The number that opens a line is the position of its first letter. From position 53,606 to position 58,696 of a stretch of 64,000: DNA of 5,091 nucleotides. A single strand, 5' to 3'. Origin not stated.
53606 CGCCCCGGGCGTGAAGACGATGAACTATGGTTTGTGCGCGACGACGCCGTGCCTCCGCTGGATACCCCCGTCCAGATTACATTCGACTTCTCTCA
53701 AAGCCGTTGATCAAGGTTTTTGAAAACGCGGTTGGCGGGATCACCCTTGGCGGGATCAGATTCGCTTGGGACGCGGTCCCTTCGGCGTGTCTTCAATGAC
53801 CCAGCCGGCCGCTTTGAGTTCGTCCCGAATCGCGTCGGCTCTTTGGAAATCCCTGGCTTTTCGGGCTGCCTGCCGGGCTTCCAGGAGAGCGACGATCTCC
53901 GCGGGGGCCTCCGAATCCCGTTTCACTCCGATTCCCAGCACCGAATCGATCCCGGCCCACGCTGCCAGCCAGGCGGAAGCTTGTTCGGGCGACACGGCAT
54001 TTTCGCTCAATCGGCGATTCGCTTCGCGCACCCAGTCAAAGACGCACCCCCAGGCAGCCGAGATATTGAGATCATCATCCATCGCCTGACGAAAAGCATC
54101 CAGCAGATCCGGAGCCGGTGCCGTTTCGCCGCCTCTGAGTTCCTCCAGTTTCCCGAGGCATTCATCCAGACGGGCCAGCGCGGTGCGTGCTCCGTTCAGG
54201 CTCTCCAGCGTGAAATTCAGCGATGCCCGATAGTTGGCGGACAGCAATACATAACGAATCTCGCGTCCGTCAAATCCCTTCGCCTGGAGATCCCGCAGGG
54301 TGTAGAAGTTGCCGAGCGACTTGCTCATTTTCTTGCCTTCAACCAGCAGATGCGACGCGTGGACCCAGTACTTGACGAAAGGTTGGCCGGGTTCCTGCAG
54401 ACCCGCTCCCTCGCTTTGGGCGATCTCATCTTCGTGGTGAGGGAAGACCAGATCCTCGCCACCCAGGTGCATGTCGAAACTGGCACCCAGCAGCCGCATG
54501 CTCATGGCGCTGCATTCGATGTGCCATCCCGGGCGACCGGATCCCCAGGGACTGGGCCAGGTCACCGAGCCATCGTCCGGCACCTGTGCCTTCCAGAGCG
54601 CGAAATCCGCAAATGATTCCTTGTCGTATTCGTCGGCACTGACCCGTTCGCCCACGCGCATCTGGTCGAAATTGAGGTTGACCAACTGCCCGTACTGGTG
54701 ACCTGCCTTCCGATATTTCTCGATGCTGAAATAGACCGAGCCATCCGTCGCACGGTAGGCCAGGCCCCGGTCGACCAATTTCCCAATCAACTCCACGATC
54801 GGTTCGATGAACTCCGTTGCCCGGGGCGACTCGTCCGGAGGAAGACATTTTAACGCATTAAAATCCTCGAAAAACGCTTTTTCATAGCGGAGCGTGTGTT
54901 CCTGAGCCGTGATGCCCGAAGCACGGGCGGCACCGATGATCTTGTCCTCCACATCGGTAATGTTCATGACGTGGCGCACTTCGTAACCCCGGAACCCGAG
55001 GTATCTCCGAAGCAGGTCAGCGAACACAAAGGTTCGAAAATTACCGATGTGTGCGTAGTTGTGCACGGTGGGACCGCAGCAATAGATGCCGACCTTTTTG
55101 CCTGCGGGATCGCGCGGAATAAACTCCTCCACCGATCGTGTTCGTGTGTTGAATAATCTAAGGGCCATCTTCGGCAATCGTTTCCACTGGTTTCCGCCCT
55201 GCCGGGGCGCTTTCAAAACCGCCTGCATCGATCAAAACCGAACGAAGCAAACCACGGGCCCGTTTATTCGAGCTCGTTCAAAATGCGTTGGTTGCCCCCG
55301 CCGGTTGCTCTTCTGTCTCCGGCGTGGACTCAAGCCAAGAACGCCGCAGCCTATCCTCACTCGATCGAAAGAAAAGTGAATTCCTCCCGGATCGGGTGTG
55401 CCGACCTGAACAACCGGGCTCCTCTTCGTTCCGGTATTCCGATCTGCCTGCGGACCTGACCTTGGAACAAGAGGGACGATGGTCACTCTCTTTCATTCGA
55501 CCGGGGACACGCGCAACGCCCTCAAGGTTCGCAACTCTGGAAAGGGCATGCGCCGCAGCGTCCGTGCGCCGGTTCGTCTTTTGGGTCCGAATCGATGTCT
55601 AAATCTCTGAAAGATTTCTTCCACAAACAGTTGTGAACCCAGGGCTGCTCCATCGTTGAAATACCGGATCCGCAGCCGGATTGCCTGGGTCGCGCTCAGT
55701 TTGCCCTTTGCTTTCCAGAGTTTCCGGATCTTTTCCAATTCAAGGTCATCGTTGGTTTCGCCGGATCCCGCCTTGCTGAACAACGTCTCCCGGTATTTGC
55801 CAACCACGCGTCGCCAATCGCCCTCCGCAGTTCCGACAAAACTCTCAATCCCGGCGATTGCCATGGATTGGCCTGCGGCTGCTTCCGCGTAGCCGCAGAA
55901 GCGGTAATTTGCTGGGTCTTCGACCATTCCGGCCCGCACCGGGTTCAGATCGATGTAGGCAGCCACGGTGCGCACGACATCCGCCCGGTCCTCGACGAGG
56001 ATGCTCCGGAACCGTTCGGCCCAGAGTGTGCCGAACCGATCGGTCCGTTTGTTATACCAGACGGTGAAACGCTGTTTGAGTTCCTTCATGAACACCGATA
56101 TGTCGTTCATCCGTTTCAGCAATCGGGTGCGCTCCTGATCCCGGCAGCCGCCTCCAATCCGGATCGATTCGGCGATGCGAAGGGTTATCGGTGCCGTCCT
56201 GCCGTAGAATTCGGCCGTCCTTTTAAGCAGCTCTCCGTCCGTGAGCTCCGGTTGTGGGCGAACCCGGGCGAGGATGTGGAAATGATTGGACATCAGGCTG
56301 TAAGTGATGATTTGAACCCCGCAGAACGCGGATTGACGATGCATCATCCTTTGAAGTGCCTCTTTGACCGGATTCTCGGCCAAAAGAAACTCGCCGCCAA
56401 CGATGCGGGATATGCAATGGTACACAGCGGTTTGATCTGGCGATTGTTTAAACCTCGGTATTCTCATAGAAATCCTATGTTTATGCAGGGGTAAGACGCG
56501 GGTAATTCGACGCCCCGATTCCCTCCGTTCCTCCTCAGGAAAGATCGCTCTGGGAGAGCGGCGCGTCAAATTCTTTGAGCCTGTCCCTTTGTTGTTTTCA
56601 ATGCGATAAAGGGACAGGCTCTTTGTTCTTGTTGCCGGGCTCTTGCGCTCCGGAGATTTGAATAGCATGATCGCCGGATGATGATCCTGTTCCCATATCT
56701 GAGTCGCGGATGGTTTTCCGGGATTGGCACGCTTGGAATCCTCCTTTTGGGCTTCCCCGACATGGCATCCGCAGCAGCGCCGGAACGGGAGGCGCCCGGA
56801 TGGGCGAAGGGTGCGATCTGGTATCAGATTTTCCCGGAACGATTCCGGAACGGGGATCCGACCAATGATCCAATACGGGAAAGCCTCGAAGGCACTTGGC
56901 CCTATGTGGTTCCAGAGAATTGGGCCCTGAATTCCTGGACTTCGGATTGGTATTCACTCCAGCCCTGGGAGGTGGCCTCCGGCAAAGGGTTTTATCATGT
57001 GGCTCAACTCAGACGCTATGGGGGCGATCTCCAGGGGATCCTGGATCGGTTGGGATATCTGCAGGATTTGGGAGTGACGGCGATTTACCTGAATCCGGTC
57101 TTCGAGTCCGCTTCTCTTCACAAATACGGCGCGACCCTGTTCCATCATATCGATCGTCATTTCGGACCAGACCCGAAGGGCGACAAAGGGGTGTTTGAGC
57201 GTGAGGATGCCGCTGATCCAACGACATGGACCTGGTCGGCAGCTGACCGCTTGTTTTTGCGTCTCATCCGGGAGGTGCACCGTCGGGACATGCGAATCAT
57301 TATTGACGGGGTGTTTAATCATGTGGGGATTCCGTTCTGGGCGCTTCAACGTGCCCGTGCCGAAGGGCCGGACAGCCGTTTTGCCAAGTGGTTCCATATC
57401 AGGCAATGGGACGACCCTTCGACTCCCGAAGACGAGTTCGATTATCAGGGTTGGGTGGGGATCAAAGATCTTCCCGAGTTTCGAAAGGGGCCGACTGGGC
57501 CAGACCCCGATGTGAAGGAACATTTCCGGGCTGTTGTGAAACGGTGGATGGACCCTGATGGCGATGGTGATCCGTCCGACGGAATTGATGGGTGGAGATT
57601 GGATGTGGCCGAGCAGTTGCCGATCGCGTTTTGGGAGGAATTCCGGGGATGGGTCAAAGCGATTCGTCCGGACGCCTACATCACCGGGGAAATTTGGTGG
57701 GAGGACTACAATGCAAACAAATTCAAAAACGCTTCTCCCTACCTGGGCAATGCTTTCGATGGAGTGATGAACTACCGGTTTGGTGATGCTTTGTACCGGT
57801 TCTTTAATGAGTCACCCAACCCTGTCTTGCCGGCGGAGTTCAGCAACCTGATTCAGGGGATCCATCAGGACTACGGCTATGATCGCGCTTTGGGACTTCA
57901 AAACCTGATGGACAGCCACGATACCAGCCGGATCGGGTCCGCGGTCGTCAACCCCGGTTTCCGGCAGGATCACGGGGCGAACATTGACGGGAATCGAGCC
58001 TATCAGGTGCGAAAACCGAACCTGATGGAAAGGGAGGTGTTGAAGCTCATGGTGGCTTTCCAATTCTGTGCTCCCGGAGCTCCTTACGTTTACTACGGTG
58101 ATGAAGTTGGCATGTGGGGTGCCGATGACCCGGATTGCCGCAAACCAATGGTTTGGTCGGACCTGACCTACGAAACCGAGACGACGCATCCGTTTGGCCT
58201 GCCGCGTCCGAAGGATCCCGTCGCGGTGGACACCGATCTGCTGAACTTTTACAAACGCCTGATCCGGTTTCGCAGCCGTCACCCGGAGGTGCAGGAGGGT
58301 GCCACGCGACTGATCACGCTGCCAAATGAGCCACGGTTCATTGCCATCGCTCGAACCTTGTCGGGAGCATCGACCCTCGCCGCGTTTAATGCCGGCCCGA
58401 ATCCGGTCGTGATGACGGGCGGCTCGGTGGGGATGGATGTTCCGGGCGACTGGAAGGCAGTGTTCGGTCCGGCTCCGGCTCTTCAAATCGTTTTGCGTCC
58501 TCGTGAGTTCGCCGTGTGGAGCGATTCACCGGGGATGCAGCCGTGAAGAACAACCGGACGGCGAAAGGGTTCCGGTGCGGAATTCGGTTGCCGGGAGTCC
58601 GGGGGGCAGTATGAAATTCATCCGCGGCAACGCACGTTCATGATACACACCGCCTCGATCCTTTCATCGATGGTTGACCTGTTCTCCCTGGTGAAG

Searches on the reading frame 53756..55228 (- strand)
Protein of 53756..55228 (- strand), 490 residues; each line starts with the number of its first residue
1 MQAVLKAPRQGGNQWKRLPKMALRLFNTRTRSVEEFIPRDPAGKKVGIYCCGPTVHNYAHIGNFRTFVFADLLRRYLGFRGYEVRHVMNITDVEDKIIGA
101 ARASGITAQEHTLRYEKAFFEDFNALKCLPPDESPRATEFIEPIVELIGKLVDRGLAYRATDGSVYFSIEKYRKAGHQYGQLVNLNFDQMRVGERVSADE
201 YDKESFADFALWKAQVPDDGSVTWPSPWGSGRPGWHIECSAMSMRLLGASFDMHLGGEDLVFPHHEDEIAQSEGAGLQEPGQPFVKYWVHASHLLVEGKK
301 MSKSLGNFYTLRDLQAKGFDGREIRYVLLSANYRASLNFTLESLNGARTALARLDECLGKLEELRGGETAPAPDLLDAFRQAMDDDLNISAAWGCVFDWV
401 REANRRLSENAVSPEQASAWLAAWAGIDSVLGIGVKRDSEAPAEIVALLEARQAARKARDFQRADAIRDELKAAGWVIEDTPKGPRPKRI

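Call 35: search_protein_families(library=pfam, proteins=[window:53756-55228:-], max_evalue=0.001)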
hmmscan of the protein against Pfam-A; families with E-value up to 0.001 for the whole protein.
window:53756-55228:- (490 aa): 6 families
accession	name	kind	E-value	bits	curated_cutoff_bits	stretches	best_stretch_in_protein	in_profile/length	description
PF01406.26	tRNA-synt_1e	-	4.6e-106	355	27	1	43-347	7-299/301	tRNA synthetases class I (C) catalytic domain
PF09334.17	tRNA-synt_1g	-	3.2e-12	46.3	20.1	1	53-127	8-82/391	tRNA synthetases class I (M)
PF09190.17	DALR_2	-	3.2e-10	40.8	22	1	378-433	1-55/57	DALR domain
PF23493.1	CysS_C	-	2e-09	37.9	23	1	439-483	2-46/51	Cysteinyl-tRNA ligase anticodon binding domain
PF00133.28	tRNA-synt_1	-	9.8e-05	21.7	22.7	0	282-339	357-413/414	tRNA synthetases class I (I, L, M and V)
PF01921.24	tRNA-synt_1f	-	0.00034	20.1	27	0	52-93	29-70/360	tRNA synthetases class I (K)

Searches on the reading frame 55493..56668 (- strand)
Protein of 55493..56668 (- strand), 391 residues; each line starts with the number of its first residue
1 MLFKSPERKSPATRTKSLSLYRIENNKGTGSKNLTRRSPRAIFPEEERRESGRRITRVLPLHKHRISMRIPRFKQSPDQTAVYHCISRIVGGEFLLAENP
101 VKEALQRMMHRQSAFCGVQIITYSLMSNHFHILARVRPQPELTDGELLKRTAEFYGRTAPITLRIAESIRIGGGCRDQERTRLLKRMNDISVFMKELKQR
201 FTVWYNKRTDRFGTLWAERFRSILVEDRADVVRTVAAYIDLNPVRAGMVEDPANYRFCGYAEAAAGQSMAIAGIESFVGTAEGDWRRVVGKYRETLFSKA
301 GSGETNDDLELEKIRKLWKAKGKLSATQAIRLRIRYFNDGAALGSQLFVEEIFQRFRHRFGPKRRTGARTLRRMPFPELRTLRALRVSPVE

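Call 35: search_protein_families(library=pfam, proteins=[window:55493-56668:-], max_evalue=0.001)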
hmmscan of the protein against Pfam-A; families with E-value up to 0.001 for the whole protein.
window:55493-56668:- (391 aa): 1 family
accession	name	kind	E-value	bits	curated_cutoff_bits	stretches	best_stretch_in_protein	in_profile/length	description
PF01797.21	Y1_Tnp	-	2.1e-09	38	23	1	83-142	7-65/121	Transposase IS200 like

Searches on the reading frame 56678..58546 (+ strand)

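Call 35: search_protein_families(library=pfam, proteins=[window:56678-58546:+], max_evalue=0.001)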
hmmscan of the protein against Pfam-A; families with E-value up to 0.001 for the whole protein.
window:56678-58546:+ (622 aa): 1 family
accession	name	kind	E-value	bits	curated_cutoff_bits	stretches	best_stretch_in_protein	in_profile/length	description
PF00128.31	Alpha-amylase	-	6.7e-48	164.5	22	2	193-541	69-446/446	Alpha amylase, catalytic domain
